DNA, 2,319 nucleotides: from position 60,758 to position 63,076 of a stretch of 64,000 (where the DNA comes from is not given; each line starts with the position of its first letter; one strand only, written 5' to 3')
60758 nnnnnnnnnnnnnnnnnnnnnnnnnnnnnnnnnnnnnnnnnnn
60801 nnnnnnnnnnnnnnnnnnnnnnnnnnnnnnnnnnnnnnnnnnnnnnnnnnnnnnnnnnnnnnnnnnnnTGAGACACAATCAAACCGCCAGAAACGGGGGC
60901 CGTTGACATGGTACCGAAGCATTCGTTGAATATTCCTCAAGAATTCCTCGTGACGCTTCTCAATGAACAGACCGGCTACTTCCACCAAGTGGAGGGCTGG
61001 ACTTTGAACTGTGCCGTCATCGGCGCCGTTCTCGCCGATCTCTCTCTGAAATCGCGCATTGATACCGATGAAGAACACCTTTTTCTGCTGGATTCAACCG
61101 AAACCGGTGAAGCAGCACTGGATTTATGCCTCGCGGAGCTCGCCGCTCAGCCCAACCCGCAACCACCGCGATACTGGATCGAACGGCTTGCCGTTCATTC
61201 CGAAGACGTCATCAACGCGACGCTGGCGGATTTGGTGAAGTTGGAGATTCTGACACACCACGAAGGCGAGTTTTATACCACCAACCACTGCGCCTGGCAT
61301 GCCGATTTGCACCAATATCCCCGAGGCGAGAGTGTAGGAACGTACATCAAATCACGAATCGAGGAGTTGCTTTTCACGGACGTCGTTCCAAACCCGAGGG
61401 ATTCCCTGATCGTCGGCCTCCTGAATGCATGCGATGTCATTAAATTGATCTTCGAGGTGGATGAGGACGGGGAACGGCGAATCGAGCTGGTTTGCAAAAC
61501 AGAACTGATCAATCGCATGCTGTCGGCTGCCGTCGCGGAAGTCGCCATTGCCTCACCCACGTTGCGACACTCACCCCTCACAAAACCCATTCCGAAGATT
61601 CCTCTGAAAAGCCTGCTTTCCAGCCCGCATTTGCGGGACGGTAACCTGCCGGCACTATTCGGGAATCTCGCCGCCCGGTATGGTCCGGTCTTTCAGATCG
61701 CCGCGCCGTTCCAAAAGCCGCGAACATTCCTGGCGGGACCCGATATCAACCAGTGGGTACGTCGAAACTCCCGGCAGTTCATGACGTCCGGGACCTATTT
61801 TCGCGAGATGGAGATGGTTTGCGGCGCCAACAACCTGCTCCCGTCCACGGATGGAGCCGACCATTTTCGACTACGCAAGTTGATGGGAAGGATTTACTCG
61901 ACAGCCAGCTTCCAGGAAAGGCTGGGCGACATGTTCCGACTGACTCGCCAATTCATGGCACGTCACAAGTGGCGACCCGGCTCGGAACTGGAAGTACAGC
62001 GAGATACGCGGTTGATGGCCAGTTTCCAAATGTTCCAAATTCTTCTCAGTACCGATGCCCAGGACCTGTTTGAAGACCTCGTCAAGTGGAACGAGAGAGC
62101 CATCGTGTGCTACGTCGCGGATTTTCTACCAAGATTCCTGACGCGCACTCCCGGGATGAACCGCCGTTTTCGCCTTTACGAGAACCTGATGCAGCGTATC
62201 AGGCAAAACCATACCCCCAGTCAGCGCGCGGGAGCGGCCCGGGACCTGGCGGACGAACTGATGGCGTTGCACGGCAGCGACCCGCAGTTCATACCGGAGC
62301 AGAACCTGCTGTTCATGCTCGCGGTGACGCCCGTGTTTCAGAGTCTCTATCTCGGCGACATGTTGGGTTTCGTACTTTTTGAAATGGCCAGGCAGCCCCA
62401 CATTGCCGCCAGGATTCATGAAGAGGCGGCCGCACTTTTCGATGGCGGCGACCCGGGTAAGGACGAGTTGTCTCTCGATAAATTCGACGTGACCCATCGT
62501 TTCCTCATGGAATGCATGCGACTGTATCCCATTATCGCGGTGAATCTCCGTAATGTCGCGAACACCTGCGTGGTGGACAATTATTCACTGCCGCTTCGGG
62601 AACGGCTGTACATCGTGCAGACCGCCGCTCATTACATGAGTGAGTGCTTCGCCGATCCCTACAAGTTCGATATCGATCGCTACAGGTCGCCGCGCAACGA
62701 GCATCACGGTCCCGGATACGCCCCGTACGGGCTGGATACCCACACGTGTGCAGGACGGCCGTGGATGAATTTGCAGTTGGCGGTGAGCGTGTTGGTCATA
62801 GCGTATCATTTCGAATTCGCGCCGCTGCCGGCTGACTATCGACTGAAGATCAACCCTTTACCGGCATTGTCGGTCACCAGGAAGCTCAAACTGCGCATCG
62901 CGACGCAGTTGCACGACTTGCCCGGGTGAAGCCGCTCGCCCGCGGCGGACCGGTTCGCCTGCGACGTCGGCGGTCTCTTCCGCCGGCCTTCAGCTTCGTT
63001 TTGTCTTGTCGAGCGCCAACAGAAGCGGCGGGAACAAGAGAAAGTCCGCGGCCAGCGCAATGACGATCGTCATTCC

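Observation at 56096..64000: Putative bacterial sterol-biosynthesis cluster with a fused squalene-epoxidase/oxidosqualene-cyclase and a GPP34-P450 fusion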

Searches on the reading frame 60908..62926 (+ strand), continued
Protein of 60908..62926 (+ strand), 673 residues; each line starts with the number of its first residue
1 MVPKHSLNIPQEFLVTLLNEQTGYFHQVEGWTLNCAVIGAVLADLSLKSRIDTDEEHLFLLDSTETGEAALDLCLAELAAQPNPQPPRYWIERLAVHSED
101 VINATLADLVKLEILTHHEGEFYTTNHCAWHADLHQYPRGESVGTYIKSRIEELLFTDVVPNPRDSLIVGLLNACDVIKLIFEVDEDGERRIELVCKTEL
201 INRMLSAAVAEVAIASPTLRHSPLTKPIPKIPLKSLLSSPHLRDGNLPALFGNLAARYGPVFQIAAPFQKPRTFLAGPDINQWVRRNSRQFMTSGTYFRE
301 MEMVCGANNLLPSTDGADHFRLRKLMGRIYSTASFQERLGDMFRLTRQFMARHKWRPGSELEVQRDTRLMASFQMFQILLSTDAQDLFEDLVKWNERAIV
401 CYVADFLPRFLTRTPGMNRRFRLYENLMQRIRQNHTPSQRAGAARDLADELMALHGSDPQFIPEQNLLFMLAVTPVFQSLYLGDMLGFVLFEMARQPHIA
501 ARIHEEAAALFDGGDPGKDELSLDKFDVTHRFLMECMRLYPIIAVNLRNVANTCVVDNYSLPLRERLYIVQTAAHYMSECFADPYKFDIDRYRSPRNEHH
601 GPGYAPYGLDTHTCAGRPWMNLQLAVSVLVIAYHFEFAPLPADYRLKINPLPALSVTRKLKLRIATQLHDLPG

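Call 71: search_protein_families(library=ncbifam, proteins=[L081:12188-14503:-, window:60908-62926:+, L151:12408-13757:+], max_evalue=0.001)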
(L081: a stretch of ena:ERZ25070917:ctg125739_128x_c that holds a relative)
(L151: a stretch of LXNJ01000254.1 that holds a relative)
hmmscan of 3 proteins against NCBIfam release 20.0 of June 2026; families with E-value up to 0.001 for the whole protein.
L081:12188-14503:- (771 aa): 5 families
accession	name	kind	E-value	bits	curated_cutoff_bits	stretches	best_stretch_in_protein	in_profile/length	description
TIGR00921.1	2A067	subfamily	9.4e-50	169.4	351.9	2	20-380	8-349/733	hydrophobe/amphiphile efflux-3 (HAE3) family transporter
TIGR00833.1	actII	subfamily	1.5e-30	106.2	874.7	3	284-498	239-455/910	MMPL family RND transporter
TIGR03480.1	HpnN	hypoth_equivalog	2.6e-26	91.9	751.85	2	200-428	246-473/862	hopanoid biosynthesis associated RND transporter like protein HpnN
NF052374.1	HopndTporHpnN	equivalog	1.8e-07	29.7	1100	1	305-418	354-466/858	hopanoid transporter HpnN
NF045600.2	BstA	equivalog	0.0006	17.8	1400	1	579-757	260-443/903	sterol transporter cytoplasmic membrane protein BstA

window:60908-62926:+ (673 aa): 4 families
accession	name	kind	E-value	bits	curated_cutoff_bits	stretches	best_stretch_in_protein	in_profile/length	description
NF045812.1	PentlenOxigase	equivalog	2.3e-17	63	800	1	278-666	52-439/444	pentalenene oxygenase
NF050147.1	aminopyruv_ApyO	equivalog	6e-16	58.1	525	1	309-658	78-419/444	RiPP biosynthesis cytochrome P450 ApyO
NF051859.1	AlbFlvMonOxTrpSyn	equivalog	4.3e-10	38.8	700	1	288-641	79-433/457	bifunctional albaflavenone monooxygenase/terpene synthase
TIGR04538.1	P450_cycloAA_1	subfamily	0.00035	19.5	500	1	528-630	257-361/395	cytochrome P450, cyclodipeptide synthase-associated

L151:12408-13757:+ (450 aa): 8 families
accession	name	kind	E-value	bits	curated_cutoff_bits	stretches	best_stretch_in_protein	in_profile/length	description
NF008841.0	PRK11883.1-1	equivalog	1.3e-12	47.4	517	1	2-65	5-64/453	protoporphyrinogen oxidase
TIGR00562.1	proto_IX_ox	equivalog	1.2e-09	37.3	97.85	1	2-46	4-48/470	protoporphyrinogen oxidase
NF005560.0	PRK07233.1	equivalog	3.4e-07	29.5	252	1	2-46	2-44/435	hypothetical protein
NF008845.0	PRK11883.1-5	equivalog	2.5e-06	26.1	560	1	1-44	5-52/468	protoporphyrinogen oxidase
TIGR03467.1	HpnE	equivalog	9.5e-05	21.9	283.05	1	3-46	1-42/430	hydroxysqualene dehydroxylase HpnE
NF008843.0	PRK11883.1-3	equivalog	0.00023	20.4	406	1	2-48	3-48/424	protoporphyrinogen oxidase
NF005547.0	PRK07208.1-3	equivalog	0.00051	18.9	380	1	1-44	5-46/465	hypothetical protein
NF041087.1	bile_acid_BaiCD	equivalog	0.00065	17.9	825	1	2-45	382-423/642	bile acid Fe-S flavoenzyme BaiCD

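Call 77: find_encoding_contigs(protein=P0233, flank=10000, max_places=1)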
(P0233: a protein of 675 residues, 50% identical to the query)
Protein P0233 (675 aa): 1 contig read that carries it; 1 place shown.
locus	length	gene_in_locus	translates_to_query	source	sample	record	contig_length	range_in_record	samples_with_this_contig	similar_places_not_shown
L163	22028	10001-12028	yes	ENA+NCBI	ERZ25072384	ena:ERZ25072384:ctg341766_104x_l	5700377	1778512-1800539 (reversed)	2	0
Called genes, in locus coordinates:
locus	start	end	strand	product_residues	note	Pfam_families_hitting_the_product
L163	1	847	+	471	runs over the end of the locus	PF00884:Sulfatase, PF01663:Phosphodiest (faint), PF16347:SGSH_C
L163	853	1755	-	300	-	PF05721:PhyH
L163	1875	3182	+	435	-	PF00884:Sulfatase, PF01663:Phosphodiest (faint), PF16347:SGSH_C (faint)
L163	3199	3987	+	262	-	PF05721:PhyH (weak)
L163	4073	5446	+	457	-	PF02056:Glyco_hydro_4, PF11975:Glyco_hydro_4C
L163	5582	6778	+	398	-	PF25917:BSH_RND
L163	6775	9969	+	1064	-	PF00873:ACR_tran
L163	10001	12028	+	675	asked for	PF05719:GPP34, PF00067:p450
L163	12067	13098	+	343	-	PF02353:CMAS, PF01209:Ubie_methyltran, PF13489:Methyltransf_23, PF13847:Methyltransf_31, PF08241:Methyltransf_11, PF08242:Methyltransf_12, PF13649:Methyltransf_25, PF08498:Sterol_MT_C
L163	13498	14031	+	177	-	-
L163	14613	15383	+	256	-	PF01261:AP_endonuc_2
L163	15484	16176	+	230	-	PF13505:OMP_b-brl (weak)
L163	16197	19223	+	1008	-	PF13620:CarboxypepD_reg, PF13715:CarbopepD_reg_2, PF07715:Plug (weak)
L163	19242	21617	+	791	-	-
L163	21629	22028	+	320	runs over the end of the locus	-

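Call 78: find_encoding_contigs(protein=P0185, flank=10000, max_places=1)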
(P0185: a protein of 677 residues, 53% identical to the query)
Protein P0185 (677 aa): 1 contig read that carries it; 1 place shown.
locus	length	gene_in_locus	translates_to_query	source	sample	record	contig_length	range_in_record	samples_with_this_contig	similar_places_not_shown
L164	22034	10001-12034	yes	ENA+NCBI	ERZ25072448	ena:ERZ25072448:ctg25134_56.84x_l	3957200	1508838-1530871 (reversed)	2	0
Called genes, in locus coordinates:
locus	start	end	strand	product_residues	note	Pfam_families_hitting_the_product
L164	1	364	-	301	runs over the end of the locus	PF00702:Hydrolase, PF13344:Hydrolase_6, PF13242:Hydrolase_like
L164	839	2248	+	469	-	PF01555:N6_N4_Mtase, PF01844:HNH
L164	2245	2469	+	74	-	-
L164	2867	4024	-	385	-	PF02515:CoA_transf_3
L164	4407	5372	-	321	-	PF04055:Radical_SAM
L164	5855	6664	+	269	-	-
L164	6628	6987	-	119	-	-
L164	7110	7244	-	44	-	-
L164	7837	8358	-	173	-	-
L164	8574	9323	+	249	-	-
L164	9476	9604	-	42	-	-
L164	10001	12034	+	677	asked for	PF05719:GPP34, PF00067:p450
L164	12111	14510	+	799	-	PF03176:MMPL, PF02460:Patched (weak), PF12349:Sterol-sensing (weak), PF03176:MMPL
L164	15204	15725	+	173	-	-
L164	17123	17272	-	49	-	-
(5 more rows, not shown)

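Call 79: find_encoding_contigs(protein=P0146, flank=10000, max_places=1)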
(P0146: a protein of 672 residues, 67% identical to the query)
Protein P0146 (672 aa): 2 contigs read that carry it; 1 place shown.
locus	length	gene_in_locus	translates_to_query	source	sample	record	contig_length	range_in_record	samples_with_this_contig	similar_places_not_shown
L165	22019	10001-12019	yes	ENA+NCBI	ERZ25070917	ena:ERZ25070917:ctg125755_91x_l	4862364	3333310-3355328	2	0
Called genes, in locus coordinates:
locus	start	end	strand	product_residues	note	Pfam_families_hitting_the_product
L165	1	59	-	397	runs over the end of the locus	PF02515:CoA_transf_3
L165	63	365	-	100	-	PF14330:DUF4387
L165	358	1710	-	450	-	PF07287:AtuA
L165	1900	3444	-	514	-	PF01970:TctA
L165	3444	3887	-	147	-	PF07331:TctB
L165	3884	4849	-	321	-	PF03401:TctC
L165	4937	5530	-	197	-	-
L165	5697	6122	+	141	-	-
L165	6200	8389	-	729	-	PF14236:DruA, PF01609:DDE_Tnp_1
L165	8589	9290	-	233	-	-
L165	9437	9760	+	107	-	-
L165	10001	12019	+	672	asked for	PF05719:GPP34, PF00067:p450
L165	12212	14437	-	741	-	PF03176:MMPL, PF02460:Patched (weak), PF03176:MMPL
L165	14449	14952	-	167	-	-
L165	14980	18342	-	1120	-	PF00890:FAD_binding_2 (faint), PF01266:DAO (weak), PF01494:FAD_binding_3, PF07992:Pyr_redox_2 (weak), PF13450:NAD_binding_8 (weak), PF08491:SE, PF13249:SQHop_cyclase_N, PF13243:SQHop_cyclase_C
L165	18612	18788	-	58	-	-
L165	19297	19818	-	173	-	-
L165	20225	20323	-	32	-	-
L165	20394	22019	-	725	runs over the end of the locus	PF20256:MoCoBD_2, PF02738:MoCoBD_1, PF20256:MoCoBD_2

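Call 89: search_protein_families(library=pfam, proteins=[L093:5487-6641:-, L093:5673-6686:+, L093:4065-5492:+, L093:2533-4020:+, L093:8875-11349:-], max_evalue=0.001)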
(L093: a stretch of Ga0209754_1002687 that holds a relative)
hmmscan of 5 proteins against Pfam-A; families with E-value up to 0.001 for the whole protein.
L093:5487-6641:- (384 aa): 2 families
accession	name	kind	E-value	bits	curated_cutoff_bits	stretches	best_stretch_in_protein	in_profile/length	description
PF19298.5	KshA_C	-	2.5e-26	93.5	23.3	1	148-361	2-207/207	3-Ketosteroid 9alpha-hydroxylase C-terminal domain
PF00355.32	Rieske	-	1.4e-19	70.3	20.3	1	43-127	2-83/88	Rieske [2Fe-2S] domain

L093:5673-6686:+ (338 aa): 0 families

L093:4065-5492:+ (476 aa): 4 families
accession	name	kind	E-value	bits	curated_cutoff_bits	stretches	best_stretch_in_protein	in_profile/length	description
PF01593.30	Amino_oxidase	-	5.2e-16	59.4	19.8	1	34-289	1-259/443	Flavin containing amine oxidoreductase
PF13450.12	NAD_binding_8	-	6e-11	42.9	21.9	1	29-101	1-67/68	NAD(P)-binding Rossmann-like domain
PF01266.30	DAO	-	1.1e-05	25.6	27.9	0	26-63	1-37/353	FAD dependent oxidoreductase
PF13454.12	NAD_binding_9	-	7e-05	23.3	21.8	0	28-68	1-43/155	FAD-NAD(P)-binding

L093:2533-4020:+ (496 aa): 1 family
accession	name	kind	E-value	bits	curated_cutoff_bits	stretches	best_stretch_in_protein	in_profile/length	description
PF07690.21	MFS_1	-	1.2e-44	153.1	33.4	2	22-414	1-346/347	Major Facilitator Superfamily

L093:8875-11349:- (824 aa): 3 families
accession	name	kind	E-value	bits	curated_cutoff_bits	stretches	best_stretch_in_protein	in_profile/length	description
PF03176.21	MMPL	-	5.2e-47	160.8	20.5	2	620-789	131-304/333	MMPL family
PF12349.14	Sterol-sensing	-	2e-12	47.7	22.3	1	656-780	5-129/153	Sterol-sensing domain of SREBP cleavage-activation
PF02460.24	Patched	-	2.7e-12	47.1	23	1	650-785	22-155/156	Patched SSD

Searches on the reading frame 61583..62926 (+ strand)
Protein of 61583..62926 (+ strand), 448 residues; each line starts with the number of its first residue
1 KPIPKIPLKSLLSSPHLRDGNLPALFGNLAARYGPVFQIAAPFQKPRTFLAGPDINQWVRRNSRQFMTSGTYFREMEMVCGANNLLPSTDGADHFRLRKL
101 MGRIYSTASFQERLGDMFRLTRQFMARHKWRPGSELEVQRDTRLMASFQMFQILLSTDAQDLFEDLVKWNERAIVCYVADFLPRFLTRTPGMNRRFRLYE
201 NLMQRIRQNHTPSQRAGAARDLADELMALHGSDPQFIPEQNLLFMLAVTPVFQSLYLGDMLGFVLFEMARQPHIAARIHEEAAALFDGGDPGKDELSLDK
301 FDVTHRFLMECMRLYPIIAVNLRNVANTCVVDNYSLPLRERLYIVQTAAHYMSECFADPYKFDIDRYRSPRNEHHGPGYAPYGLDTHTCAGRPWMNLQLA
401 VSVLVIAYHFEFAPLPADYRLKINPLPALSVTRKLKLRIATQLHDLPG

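Call 86: search_protein_representatives(protein=window:61583-62926:+)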
Query: 448 residues. Proteins with E-value up to 0.001 (for the whole library): 5955; up to 1e-10: 815; up to 1e-30: 169. The best 150 are listed.
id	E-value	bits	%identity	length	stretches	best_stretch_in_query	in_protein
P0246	4.5e-122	424.7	42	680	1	1-447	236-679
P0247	2.5e-111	389.3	43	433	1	49-446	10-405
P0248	1.3e-93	330.9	38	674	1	1-442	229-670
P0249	3.9e-92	326.1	37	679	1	1-441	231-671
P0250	7.2e-90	318.6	41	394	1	76-441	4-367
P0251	3.7e-83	296.5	45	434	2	147-400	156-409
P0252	1.2e-80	288.2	33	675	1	1-444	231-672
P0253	6.8e-73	262.7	40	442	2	10-293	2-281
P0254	7.9e-73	262.4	47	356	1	129-384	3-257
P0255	9.8e-71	255.5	51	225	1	224-447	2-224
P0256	1.1e-68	248.8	44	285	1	12-292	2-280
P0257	1.7e-68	248.2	44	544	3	170-309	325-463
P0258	1.8e-68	248.1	32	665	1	8-447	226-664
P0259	1.5e-67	245.1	31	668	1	3-440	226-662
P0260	4.9e-66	240.0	32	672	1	3-448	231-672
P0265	8.1e-57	209.7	32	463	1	32-440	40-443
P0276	1.6e-50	188.9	30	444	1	30-440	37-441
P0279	2.6e-50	188.2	31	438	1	14-439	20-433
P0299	2.4e-44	168.6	28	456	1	30-439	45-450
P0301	1.0e-43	166.5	31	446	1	15-440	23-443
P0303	1.4e-43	166.1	28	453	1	2-429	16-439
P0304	1.9e-43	165.6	29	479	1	2-447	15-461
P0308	2.1e-42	162.2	26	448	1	31-439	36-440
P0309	2.5e-42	161.9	29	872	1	31-440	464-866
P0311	4.4e-42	161.1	29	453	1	4-440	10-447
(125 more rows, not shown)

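Call 87: list_cluster_members(proteins=[P0265, P0276, P0279, P0299, P0301, P0303, P0304, P0308, P0311, P0309])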
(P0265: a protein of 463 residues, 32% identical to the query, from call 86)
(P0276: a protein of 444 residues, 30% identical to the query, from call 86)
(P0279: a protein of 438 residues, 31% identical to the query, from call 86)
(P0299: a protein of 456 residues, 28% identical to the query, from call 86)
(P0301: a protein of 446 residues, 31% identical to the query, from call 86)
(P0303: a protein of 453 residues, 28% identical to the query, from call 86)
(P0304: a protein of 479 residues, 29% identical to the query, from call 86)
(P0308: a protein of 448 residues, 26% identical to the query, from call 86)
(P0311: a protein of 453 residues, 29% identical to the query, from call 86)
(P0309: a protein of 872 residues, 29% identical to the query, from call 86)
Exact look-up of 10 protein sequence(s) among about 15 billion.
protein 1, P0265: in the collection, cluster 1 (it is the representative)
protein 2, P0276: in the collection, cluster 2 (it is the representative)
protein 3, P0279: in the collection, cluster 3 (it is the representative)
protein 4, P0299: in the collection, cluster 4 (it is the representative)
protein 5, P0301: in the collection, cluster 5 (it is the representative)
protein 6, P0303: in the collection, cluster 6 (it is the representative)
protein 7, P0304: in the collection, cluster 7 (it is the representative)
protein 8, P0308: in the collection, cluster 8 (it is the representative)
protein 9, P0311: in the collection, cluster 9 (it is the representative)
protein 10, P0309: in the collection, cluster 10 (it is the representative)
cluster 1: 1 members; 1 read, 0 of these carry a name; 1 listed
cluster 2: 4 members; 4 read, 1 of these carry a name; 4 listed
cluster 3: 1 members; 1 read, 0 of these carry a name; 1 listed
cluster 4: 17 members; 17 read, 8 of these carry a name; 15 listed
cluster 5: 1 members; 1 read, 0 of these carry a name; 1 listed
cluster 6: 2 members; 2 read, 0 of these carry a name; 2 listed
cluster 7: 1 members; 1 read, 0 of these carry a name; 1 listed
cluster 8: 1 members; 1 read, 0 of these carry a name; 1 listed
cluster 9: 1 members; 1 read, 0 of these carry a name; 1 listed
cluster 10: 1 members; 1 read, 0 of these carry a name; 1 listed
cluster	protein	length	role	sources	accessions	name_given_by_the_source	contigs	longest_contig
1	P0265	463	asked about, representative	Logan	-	-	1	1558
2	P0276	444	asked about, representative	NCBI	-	-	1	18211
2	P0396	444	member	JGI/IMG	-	cytochrome P450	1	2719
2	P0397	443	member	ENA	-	-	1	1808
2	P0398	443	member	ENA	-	-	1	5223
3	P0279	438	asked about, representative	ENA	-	-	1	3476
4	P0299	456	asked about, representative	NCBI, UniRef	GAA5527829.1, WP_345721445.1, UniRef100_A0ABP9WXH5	cytochrome P450 [Herpetosiphon gulosus] | Cytochrome P450 120 n=1 Tax=Herpetosiphon gulosus TaxID=1973496 RepID=A0ABP9WXH5_9CHLR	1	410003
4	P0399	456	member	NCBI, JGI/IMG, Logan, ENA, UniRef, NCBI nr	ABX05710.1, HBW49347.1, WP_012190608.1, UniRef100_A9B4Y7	MAG TPA: cytochrome P450 [Herpetosiphon sp.] | Cytochrome P450 n=1 Tax=Herpetosiphon aurantiacus (strain ATCC 23779 / DSM 785 / 114-95) ... | cytochrome P450 [Herpetosiphon sp.]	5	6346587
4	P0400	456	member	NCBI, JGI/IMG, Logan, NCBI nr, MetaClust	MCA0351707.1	MAG: cytochrome P450 [Chloroflexi bacterium] | cytochrome P450 [Chloroflexota bacterium] | \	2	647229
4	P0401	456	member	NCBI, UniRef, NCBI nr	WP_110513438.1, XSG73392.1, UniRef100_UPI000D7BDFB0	cytochrome P450 [Herpetosiphon llansteffanensis] | cytochrome P450 n=1 Tax=Herpetosiphon llansteffanensis TaxID=2094568 RepID=UPI000D7BDFB0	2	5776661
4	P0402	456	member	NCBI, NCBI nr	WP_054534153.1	cytochrome P450 [Herpetosiphon geysericola]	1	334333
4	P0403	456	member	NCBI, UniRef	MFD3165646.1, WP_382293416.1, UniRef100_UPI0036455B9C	cytochrome P450 [Herpetosiphon sp. NSE202] | cytochrome P450 n=1 Tax=Herpetosiphon sp. NSE202 TaxID=3351349 RepID=UPI0036455B9C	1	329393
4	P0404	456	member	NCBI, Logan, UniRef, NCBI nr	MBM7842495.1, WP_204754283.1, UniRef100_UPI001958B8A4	cytochrome P450 [Herpetosiphon giganteus] | cytochrome P450 n=1 Tax=Herpetosiphon giganteus TaxID=2029754 RepID=UPI001958B8A4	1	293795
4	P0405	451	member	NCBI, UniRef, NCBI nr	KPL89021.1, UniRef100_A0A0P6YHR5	hypothetical protein SE18_09225 [Herpetosiphon geysericola] | Cytochrome P450 n=2 Tax=Herpetosiphon geysericola TaxID=70996 RepID=A0A0P6YHR5_9CHLR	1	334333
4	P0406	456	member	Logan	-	-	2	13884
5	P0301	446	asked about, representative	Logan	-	-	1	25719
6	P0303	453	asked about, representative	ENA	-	-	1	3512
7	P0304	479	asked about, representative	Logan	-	-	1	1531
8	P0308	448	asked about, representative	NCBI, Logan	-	-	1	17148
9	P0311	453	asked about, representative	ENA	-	-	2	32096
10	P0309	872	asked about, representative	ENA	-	-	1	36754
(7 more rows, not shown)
